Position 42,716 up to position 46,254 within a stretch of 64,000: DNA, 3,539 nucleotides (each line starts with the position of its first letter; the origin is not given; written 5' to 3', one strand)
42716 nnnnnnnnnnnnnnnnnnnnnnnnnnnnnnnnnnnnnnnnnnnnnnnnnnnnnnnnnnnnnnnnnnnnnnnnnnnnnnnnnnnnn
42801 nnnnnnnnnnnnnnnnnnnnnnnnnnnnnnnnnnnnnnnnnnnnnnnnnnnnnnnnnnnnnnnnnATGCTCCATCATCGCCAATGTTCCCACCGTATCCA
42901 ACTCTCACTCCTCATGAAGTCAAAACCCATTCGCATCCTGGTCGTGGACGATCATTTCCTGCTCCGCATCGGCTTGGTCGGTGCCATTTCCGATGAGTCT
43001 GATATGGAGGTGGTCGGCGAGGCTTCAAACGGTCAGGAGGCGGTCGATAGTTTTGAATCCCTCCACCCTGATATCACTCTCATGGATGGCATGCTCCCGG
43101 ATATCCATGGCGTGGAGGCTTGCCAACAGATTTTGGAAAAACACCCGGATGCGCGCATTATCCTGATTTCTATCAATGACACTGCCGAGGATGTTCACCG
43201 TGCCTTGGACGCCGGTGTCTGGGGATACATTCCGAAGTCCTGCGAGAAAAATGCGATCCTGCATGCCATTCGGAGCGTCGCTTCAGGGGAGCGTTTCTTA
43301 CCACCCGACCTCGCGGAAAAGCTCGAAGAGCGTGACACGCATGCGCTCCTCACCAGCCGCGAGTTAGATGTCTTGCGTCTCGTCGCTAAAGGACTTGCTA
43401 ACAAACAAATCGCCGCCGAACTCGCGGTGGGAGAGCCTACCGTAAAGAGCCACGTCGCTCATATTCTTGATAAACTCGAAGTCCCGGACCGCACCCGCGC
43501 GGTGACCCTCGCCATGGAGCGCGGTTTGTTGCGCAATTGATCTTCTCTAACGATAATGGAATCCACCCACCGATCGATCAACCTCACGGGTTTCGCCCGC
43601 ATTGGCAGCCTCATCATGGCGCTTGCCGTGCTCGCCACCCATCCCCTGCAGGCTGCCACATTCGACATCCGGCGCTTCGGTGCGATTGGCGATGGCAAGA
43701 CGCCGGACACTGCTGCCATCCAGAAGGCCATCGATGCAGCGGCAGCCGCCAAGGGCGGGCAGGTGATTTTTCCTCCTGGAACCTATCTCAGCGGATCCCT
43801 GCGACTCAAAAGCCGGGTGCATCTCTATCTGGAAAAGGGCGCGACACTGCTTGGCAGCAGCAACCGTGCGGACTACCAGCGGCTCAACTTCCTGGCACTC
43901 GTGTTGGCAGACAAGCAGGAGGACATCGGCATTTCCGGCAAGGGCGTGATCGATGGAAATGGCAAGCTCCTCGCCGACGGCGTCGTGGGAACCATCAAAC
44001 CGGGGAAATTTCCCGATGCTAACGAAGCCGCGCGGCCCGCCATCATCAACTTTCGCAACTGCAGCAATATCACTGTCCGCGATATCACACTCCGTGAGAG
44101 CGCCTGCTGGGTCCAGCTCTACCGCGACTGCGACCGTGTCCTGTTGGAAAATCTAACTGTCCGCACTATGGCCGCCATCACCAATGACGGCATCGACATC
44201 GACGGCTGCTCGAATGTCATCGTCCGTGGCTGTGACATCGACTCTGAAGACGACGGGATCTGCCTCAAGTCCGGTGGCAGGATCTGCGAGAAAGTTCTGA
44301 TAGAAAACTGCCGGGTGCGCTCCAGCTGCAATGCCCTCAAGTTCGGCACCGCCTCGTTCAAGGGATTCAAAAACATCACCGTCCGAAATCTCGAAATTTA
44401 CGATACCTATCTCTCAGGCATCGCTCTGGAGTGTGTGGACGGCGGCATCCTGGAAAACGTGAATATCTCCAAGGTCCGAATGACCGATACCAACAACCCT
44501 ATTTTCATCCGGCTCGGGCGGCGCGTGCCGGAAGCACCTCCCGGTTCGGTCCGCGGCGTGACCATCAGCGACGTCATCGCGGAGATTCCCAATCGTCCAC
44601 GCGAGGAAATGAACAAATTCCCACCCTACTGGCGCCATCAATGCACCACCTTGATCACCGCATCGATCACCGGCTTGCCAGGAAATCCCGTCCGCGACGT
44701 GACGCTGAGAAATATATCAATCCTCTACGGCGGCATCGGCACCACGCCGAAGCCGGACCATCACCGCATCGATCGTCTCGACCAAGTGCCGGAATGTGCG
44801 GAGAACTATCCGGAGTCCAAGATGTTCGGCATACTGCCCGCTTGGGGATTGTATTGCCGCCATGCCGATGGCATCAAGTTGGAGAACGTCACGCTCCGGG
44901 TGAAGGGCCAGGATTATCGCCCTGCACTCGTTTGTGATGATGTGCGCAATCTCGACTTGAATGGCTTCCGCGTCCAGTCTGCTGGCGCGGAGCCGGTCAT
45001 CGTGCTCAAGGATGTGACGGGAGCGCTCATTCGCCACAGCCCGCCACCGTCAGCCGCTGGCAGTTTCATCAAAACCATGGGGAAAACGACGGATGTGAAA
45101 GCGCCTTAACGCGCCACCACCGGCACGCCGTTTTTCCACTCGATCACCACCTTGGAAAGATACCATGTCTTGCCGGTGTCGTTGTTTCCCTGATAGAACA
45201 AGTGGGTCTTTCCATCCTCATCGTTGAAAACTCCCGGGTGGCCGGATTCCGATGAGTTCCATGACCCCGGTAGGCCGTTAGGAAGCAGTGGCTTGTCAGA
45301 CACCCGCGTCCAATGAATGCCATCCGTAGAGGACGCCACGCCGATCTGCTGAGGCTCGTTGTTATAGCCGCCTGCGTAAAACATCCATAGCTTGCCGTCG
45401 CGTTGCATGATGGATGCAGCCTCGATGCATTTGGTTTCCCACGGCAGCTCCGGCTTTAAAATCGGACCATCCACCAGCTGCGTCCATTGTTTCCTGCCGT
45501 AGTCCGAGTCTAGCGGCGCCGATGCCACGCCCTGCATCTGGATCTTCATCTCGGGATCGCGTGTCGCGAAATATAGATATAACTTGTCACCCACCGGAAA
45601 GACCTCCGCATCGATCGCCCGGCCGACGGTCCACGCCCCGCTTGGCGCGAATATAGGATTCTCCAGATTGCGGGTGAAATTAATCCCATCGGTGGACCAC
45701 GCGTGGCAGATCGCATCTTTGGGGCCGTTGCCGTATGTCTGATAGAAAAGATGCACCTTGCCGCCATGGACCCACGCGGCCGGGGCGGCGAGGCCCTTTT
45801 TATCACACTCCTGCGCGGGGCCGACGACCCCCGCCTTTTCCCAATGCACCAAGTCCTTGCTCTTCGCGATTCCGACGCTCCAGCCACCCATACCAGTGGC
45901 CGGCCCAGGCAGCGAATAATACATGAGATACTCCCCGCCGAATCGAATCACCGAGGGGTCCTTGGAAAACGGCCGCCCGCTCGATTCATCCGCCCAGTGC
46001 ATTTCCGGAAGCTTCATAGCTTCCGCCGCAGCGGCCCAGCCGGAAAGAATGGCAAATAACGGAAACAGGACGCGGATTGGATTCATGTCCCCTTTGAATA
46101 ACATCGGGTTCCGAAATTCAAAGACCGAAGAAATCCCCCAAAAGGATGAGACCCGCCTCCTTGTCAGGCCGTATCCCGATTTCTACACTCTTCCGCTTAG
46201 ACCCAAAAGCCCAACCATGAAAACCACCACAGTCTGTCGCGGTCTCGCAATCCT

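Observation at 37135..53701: Four-site regulon signature: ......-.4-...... exactly 11 nt upstream of a -35 box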

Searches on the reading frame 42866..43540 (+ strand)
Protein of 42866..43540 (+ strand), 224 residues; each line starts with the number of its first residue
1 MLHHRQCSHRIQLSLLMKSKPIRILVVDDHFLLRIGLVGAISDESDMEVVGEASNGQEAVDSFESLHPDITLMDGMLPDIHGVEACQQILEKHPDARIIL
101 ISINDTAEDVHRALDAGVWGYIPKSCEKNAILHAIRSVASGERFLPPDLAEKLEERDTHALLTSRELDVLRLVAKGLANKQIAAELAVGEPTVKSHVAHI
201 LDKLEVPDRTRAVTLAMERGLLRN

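Call 11: search_protein_families(library=pfam, proteins=[window:42866-43540:+])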
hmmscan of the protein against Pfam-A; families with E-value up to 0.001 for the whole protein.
window:42866-43540:+ (224 aa): 3 families
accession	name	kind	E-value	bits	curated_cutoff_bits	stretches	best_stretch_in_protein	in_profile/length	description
PF00072.30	Response_reg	-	2.3e-26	92.6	30.2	1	24-136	1-111/111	Response regulator receiver domain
PF00196.25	GerE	-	1.1e-18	67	23.5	1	161-216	2-57/57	Bacterial regulatory proteins, luxR family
PF08281.18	Sigma70_r4_2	-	0.00029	20.8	25.7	1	158-204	7-54/54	Sigma-70, region 4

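Call 12: search_protein_families(library=ncbifam, proteins=[window:42866-43540:+])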
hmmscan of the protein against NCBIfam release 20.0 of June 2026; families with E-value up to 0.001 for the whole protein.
window:42866-43540:+ (224 aa): 93 families (the best 25 are shown)
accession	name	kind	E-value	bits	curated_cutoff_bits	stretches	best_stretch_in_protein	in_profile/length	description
NF007935.0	PRK10651.1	equivalog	1.2e-46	158.6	250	1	18-214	3-208/216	two-component system response regulator NarL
NF007708.0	PRK10403.1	equivalog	4.6e-40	137.4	343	1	19-217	4-209/215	nitrate/nitrite response regulator protein NarP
NF047785.1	respo_reg_MadR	equivalog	2.5e-39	134.8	300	1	22-222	1-209/209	MadR family response regulator transcription factor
NF052445.1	RespRegMctR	equivalog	6e-39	133.6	300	1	21-221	1-204/205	two-component system response regulator MctR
NF011896.0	PRK15369.1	equivalog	6.8e-37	127.1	242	1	21-216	3-204/211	two component system response regulator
NF007018.1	PRK09483.1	equivalog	1.6e-34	119.4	280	1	22-222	2-209/217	UvrY/SirA/GacA family response regulator transcription factor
NF007685.0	PRK10360.1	equivalog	2e-31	109.3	258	1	22-208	2-184/196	response regulator transcription factor UhpA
NF041830.1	RR_TF_ErdR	exception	2e-26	93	390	1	23-215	3-204/213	response regulator transcription factor ErdR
NF001965.0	PRK00742.1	subfamily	2e-22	79.9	293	1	20-128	2-111/357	chemotaxis-specific protein-glutamate methyltransferase CheB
NF041367.1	CheY_Halo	equivalog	2.1e-22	79.6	200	1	24-138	1-113/114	chemotaxis protein CheY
NF007419.0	PRK09958.1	equivalog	2.8e-22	79.3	251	1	25-206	4-188/204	acid-sensing system DNA-binding response regulator EvgA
NF007403.0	PRK09935.1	equivalog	3.2e-22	79.2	271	1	20-207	2-195/210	fimbria biosynthesis transcriptional regulator FimZ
NF009206.0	PRK12555.1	subfamily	1.1e-17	64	342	1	22-122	1-102/340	chemotaxis-specific protein-glutamate methyltransferase CheB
NF007505.1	PRK10100.1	equivalog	1.3e-15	57.6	250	1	51-217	26-200/204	biofilm master transcriptional regulator CsgD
NF040689.1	MtrAB_MtrA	equivalog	3e-15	56.2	300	1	24-137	1-111/219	MtrAB system response regulator MtrA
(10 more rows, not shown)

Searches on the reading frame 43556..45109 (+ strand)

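Call 11: search_protein_families(library=pfam, proteins=[window:43556-45109:+])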
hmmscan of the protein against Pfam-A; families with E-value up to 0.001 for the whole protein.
window:43556-45109:+ (517 aa): 3 families
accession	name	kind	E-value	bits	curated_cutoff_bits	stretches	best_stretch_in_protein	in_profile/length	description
PF00295.23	Glyco_hydro_28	-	2.2e-18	66.9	22.9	1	73-341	12-272/324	Glycosyl hydrolases family 28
PF12708.12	Pect-lyase_RHGA_epim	-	3.8e-13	50.2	27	1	37-258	3-187/213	Rhamnogalacturonase A/epimerase, pectate lyase-like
PF13229.12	Beta_helix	-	1.1e-09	38.5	25.9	1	163-312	2-137/158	Right handed beta helix region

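Call 12: search_protein_families(library=ncbifam, proteins=[window:43556-45109:+])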
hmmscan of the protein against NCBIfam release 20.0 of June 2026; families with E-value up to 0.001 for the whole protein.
window:43556-45109:+ (517 aa): 7 families
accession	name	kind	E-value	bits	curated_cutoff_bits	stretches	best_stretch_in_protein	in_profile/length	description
NF049898.1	RhamgalacuronBT4146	equivalog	3.7e-82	276.4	500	2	258-469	254-442/445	rhamnogalacturonidase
NF051861.1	PolglcturonPglBAgro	equivalog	2.2e-47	161.8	600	1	49-339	9-319/437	polygalacturonase PglB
NF049899.1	RhamgalacuronBT4153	equivalog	1.8e-41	142.2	650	1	34-282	45-316/432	rhamnogalacturonidase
NF049892.1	AlphdgalacturondseBT4155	equivalog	2.4e-30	105.7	800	2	156-314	201-368/454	alpha-d-galacturonidase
NF051860.1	PolglcturonPglAAgro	equivalog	8e-23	80.9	600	1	50-316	105-394/502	polygalacturonase PglA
TIGR03808.1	RR_plus_rpt_1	equivalog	3.8e-06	25.8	120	1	8-99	9-100/455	TIGR03808 family TAT-translocated repetitive protein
TIGR04247.1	NosD_copper_fam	subfamily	0.00089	17.9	300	0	158-239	72-156/377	nitrous oxide reductase family maturation protein NosD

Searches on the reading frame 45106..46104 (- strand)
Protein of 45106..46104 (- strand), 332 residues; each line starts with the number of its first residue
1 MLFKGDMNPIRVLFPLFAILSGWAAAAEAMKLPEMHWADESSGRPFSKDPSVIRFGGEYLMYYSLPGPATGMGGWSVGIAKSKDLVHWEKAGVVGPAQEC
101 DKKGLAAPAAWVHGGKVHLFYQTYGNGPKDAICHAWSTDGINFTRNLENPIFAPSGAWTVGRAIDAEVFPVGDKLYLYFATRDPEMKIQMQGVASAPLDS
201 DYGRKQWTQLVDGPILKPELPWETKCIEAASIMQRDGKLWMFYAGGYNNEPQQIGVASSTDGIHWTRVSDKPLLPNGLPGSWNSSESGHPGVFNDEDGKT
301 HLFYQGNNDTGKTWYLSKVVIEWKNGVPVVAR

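Call 11: search_protein_families(library=pfam, proteins=[window:45106-46104:-])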
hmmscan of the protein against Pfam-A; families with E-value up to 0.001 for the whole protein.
window:45106-46104:- (332 aa): 4 families
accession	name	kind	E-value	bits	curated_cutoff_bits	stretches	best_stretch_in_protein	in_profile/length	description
PF04616.20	Glyco_hydro_43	-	4.6e-23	82.4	32.2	1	46-325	9-285/288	Glycosyl hydrolases family 43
PF00251.26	Glyco_hydro_32N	-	3e-16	60.3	22.1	2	52-154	15-122/307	Glycosyl hydrolases family 32 N-terminal domain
PF04041.19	Glyco_hydro_130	-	1.4e-09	37.8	26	1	116-266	52-194/320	beta-1,4-mannooligosaccharide phosphorylase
PF13088.12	BNR_2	-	4.3e-05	23.4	31.4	0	229-268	54-97/277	BNR repeat-like domain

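Call 12: search_protein_families(library=ncbifam, proteins=[window:45106-46104:-])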
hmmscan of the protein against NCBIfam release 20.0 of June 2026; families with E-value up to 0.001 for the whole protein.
window:45106-46104:- (332 aa): 5 families
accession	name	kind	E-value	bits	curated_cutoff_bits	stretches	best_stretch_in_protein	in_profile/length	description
NF052550.1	BManbPhaseBMBP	equivalog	1.6e-15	57.3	450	1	208-276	5-81/296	beta-1,2-mannobiose phosphorylase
TIGR01322.1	scrB_fam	subfamily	9.4e-11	41.1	356.4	1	52-190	32-174/447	sucrose-6-phosphate hydrolase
NF041092.1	beta-fruc_BfrA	equivalog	2.5e-10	39.7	900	1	49-160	17-133/433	beta-fructosidase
NF058598.1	BetMansidBT3780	equivalog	2.8e-07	30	550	0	219-267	123-170/366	beta-1,2-mannosidase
NF049877.1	GlucurArabfur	equivalog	1.3e-05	23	1800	0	118-261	209-350/1400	beta-d-glucuronidase/beta-L-arabinofuranosidase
